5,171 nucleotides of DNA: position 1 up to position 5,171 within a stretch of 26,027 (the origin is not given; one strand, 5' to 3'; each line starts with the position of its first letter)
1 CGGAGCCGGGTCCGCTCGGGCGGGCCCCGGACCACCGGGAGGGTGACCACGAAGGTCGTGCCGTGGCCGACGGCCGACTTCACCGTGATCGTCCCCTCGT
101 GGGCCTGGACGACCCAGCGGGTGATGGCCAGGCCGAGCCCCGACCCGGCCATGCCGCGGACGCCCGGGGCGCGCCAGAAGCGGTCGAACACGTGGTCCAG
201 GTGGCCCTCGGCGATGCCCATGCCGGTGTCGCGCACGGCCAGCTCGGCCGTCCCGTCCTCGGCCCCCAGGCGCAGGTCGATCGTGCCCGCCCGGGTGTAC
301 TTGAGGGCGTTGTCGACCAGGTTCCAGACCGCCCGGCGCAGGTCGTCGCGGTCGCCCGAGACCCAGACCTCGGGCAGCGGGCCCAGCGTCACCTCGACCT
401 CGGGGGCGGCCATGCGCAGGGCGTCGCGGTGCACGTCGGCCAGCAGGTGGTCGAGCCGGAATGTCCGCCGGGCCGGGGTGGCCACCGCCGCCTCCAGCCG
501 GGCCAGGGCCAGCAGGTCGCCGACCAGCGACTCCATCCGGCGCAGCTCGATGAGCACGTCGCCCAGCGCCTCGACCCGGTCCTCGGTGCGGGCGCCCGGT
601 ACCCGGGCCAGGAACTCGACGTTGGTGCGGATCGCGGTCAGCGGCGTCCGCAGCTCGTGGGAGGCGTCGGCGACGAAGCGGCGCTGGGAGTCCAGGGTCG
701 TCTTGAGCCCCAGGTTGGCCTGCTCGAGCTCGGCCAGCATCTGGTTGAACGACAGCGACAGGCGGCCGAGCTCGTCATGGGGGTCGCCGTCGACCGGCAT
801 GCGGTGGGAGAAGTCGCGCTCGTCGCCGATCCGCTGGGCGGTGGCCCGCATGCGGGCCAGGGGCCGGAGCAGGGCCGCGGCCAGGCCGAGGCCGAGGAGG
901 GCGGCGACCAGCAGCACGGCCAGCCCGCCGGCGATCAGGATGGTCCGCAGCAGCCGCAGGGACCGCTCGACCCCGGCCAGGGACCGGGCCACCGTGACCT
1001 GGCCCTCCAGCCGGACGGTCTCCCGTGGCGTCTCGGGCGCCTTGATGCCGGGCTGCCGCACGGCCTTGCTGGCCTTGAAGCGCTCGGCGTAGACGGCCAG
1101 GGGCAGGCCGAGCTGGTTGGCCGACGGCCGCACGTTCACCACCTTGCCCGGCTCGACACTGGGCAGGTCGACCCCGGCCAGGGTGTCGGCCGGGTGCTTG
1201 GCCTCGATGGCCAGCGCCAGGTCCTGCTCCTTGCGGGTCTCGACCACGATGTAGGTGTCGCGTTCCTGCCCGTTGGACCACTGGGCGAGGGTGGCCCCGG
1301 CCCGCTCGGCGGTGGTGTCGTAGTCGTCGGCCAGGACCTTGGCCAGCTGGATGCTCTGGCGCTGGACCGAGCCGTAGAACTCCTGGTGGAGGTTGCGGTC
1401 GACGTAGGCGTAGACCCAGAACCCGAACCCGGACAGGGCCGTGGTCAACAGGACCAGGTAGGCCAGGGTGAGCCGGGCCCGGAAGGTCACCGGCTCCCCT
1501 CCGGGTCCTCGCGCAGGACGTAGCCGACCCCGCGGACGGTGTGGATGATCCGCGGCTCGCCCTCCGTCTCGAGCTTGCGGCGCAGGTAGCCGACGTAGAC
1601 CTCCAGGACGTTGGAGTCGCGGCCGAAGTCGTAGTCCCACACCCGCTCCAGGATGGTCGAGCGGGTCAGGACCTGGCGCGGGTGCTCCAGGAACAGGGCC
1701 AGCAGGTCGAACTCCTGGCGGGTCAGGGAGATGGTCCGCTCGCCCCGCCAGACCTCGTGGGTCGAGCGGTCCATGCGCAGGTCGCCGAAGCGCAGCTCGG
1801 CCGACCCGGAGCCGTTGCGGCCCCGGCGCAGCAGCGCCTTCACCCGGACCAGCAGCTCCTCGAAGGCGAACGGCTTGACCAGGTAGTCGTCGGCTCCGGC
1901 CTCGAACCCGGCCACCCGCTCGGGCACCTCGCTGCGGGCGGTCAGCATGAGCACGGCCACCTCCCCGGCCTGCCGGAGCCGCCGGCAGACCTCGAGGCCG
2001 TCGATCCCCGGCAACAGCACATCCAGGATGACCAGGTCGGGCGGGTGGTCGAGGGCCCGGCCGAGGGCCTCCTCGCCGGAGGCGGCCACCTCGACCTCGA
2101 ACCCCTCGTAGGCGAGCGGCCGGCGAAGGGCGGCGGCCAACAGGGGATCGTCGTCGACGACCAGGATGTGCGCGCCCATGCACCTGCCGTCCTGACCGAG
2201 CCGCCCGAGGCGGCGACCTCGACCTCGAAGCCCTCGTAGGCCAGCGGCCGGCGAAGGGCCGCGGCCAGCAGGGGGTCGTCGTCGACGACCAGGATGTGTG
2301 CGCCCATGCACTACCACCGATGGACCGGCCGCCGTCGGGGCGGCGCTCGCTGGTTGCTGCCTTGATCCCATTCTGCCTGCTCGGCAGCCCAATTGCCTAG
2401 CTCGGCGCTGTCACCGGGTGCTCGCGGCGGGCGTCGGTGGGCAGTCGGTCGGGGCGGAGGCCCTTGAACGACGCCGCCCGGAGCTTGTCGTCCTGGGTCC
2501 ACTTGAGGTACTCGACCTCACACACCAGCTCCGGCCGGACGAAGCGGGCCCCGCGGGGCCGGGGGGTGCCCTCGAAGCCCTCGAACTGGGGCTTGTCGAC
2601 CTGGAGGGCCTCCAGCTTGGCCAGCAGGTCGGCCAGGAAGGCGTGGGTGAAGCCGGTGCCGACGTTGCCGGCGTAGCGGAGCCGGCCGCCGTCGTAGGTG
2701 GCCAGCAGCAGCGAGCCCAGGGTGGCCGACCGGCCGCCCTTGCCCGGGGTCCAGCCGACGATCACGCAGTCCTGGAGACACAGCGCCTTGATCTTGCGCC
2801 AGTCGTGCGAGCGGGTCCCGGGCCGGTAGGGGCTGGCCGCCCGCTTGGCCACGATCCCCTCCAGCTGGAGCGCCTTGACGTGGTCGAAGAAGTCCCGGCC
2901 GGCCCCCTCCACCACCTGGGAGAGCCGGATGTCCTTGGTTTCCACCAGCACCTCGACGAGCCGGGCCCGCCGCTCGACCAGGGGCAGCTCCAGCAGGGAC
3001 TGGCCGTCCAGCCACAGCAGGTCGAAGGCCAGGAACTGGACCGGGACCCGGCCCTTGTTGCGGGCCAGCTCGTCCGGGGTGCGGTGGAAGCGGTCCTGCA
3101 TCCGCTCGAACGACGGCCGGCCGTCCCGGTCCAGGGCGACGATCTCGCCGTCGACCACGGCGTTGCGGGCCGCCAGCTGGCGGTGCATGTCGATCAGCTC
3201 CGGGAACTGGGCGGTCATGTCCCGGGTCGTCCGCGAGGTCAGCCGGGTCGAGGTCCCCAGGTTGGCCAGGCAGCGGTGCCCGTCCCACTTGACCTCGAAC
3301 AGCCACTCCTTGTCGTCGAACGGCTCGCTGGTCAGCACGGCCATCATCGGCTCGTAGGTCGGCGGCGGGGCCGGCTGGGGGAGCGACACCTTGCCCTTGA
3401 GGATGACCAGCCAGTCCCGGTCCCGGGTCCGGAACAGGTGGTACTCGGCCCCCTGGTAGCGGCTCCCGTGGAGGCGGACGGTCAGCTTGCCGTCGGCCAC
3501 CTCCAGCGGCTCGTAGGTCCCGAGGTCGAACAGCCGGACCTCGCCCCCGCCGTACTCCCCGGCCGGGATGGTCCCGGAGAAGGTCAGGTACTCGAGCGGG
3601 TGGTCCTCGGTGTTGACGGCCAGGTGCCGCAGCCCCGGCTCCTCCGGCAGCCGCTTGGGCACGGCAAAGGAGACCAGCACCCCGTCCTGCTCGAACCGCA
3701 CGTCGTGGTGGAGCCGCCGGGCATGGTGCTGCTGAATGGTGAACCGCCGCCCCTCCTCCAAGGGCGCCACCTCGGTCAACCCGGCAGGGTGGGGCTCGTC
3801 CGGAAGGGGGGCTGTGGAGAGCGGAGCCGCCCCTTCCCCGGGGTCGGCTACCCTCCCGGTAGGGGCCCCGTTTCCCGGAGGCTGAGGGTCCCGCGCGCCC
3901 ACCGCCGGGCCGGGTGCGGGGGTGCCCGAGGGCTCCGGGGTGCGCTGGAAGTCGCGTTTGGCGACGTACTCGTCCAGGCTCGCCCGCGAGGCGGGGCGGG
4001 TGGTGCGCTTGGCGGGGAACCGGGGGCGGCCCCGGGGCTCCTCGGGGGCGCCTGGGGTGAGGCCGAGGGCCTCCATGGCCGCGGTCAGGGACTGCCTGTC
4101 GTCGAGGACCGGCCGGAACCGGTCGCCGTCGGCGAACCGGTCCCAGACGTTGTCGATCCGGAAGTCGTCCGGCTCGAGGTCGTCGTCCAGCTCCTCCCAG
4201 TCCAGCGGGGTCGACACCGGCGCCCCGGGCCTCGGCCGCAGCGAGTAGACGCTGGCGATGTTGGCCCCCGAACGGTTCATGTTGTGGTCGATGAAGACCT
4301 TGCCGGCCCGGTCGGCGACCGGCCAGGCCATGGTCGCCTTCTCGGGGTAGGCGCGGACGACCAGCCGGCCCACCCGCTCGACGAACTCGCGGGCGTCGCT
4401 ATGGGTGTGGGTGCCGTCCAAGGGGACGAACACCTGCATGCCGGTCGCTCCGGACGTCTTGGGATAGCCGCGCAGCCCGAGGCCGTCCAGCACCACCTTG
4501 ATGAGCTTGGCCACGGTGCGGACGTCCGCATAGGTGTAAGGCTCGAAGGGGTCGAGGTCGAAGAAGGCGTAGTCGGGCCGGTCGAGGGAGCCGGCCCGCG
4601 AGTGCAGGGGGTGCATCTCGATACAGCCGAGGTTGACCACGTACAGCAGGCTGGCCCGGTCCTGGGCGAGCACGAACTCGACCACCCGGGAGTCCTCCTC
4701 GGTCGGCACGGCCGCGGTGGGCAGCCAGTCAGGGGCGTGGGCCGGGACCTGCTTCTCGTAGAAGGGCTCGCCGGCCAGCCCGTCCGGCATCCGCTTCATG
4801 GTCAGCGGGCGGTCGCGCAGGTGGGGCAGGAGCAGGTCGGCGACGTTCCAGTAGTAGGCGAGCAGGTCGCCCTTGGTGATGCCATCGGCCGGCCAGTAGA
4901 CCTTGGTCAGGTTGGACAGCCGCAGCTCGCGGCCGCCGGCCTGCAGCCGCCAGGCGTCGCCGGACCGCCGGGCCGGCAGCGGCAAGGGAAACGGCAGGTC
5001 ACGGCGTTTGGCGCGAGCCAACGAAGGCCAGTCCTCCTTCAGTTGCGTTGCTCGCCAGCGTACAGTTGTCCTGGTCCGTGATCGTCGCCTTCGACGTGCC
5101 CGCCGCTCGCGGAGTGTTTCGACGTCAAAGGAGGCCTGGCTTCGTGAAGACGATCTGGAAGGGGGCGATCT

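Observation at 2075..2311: Tandem duplicate of the response-regulator 5' end that differs only at synonymous sites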

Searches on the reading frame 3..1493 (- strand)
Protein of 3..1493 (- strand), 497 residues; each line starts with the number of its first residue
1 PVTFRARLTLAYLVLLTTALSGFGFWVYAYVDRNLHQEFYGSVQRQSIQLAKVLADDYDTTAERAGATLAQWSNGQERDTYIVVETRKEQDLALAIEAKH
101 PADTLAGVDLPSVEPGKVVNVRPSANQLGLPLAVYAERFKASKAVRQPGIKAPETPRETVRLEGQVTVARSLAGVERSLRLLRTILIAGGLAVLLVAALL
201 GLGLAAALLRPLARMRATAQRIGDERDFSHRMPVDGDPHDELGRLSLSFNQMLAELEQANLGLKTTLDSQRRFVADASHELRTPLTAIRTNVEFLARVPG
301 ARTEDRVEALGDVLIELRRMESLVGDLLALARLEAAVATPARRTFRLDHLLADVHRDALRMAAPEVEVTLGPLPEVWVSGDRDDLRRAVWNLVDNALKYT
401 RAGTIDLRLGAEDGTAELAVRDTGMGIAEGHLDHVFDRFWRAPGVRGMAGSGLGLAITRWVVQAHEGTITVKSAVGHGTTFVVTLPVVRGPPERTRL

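Call 31: search_protein_families(library=pfam, proteins=[window:3-1493:-])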
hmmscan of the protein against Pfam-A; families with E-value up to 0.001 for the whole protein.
window:3-1493:- (497 aa): 3 families
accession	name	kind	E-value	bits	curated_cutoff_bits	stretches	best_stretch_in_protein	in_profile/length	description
PF02518.31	HATPase_c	-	2.4e-29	102.5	26.4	1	380-487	1-109/111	Histidine kinase-, DNA gyrase B-, and HSP90-like ATPase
PF00512.31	HisKA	-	2e-18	66.7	26.9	1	270-335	2-65/66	His Kinase A (phospho-acceptor) domain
PF00672.30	HAMP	-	2.2e-12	47.5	25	1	204-258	2-53/53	HAMP domain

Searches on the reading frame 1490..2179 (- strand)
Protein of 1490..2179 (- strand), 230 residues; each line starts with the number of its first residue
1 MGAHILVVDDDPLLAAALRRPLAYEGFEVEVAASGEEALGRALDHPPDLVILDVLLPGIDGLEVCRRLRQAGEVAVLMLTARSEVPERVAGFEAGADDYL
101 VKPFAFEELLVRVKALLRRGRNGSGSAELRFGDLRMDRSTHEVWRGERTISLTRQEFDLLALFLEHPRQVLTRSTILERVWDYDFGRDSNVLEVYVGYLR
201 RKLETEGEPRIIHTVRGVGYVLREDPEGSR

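Call 22: find_encoding_contigs(protein=window:1490-2179:-, flank=3000, max_places=10)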
Protein window:1490-2179:- (230 aa): 15 contigs read that carry it; 10 places shown.
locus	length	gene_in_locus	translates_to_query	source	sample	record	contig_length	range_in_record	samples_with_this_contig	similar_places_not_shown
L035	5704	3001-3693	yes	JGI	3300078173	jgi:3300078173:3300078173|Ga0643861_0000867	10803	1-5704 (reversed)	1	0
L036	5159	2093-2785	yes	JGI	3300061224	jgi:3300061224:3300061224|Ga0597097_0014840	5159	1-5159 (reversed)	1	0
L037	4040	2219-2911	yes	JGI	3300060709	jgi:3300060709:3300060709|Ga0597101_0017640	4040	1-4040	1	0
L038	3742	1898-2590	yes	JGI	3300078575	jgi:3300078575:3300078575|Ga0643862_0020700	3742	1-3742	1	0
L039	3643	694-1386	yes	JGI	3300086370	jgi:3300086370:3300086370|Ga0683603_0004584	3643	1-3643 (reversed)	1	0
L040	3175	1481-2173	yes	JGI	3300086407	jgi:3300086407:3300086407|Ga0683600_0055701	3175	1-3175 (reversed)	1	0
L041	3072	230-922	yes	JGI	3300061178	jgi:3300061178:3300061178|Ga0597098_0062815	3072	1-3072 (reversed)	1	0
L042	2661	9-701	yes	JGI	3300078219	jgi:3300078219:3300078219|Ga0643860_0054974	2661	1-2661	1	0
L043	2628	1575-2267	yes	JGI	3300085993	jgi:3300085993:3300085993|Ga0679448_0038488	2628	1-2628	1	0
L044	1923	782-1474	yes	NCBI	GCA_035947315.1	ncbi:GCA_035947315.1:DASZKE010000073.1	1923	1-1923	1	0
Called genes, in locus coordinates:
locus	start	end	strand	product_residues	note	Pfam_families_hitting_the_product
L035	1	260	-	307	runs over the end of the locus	PF02735:Ku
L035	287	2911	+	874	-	PF21686:LigD_Prim-Pol, PF13298:LigD_N, PF01068:DNA_ligase_A_M, PF04679:DNA_ligase_A_C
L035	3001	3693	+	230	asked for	PF00072:Response_reg, PF00486:Trans_reg_C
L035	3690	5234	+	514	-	PF00672:HAMP, PF00512:HisKA, PF02518:HATPase_c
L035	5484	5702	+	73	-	?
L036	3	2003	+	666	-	?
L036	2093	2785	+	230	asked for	PF00072:Response_reg, PF00486:Trans_reg_C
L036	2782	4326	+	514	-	PF00672:HAMP, PF00512:HisKA, PF02518:HATPase_c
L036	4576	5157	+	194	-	?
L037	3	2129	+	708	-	?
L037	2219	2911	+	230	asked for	PF00072:Response_reg, PF00486:Trans_reg_C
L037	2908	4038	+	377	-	?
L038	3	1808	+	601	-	?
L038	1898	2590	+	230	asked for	PF00072:Response_reg, PF00486:Trans_reg_C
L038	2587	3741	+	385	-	?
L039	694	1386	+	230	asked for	PF00072:Response_reg, PF00486:Trans_reg_C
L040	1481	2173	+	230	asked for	PF00072:Response_reg, PF00486:Trans_reg_C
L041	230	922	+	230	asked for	PF00072:Response_reg, PF00486:Trans_reg_C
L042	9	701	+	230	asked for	PF00072:Response_reg, PF00486:Trans_reg_C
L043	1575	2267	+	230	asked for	PF00072:Response_reg, PF00486:Trans_reg_C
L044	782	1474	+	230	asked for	PF00072:Response_reg, PF00486:Trans_reg_C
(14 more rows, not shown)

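Call 31: search_protein_families(library=pfam, proteins=[window:1490-2179:-])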
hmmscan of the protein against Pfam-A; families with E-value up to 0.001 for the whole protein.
window:1490-2179:- (230 aa): 2 families
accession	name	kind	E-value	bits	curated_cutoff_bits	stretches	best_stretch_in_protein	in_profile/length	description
PF00072.30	Response_reg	-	5.6e-31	107.4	30.2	1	5-113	1-110/111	Response regulator receiver domain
PF00486.34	Trans_reg_C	-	2.9e-28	98.2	26.2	1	148-222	2-77/77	Transcriptional regulatory protein, C terminal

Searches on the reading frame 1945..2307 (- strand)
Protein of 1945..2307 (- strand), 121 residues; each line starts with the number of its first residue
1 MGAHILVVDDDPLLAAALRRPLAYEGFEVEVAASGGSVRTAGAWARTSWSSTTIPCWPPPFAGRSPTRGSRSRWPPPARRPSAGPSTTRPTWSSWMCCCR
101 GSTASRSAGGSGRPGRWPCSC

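Call 25: find_encoding_contigs(protein=window:1945-2307:-, flank=1500, max_places=10)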
Protein window:1945-2307:- (121 aa): no gene with exactly this product is on record in the collection.

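Call 31: search_protein_families(library=pfam, proteins=[window:1945-2307:-])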
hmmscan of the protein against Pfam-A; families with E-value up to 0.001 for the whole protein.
window:1945-2307:- (121 aa): 1 family
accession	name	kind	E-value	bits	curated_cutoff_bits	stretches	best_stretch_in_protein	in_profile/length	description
PF00072.30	Response_reg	-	0.00088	19.9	30.2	0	5-38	1-34/111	Response regulator receiver domain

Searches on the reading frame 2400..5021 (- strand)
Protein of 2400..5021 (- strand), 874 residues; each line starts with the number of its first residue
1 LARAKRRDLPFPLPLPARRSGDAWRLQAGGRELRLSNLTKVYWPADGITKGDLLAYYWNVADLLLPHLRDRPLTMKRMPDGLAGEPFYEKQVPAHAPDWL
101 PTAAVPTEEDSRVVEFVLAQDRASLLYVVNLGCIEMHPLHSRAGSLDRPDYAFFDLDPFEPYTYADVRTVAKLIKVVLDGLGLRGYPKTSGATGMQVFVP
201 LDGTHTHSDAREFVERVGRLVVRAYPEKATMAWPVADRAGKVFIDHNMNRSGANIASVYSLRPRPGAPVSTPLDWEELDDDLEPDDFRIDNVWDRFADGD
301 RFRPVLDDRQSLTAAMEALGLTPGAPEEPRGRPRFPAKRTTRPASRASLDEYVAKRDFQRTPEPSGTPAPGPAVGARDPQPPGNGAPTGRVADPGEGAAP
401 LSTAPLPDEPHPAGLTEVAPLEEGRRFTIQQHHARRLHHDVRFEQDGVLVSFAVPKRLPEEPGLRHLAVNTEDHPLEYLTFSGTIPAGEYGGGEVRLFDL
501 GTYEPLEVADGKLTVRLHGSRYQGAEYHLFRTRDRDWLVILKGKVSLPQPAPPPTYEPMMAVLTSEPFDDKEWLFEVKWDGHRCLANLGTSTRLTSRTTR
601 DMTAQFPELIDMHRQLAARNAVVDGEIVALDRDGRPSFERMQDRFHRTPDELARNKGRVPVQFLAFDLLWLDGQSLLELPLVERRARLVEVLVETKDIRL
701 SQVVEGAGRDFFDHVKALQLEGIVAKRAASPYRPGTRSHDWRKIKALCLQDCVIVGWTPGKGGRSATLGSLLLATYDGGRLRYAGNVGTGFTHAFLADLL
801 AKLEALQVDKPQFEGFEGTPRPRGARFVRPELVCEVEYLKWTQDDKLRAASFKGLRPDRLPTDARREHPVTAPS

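Call 31: search_protein_families(library=pfam, proteins=[window:2400-5021:-])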
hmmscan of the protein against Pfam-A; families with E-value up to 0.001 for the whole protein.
window:2400-5021:- (874 aa): 4 families
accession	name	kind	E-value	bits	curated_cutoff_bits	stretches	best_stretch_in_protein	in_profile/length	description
PF21686.3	LigD_Prim-Pol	-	5.1e-84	282.3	27.4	1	49-298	1-249/254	LigD, primase-polymerase domain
PF01068.26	DNA_ligase_A_M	-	9.5e-36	123.8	26.2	1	567-745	16-204/204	ATP dependent DNA ligase domain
PF13298.12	LigD_N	-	1.9e-31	108.8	31.1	1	430-531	1-107/107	DNA Ligase D 3'-phosphoesterase domain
PF04679.21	DNA_ligase_A_C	-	5.1e-27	94.6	27.5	1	765-859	2-94/94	ATP dependent DNA ligase C terminal region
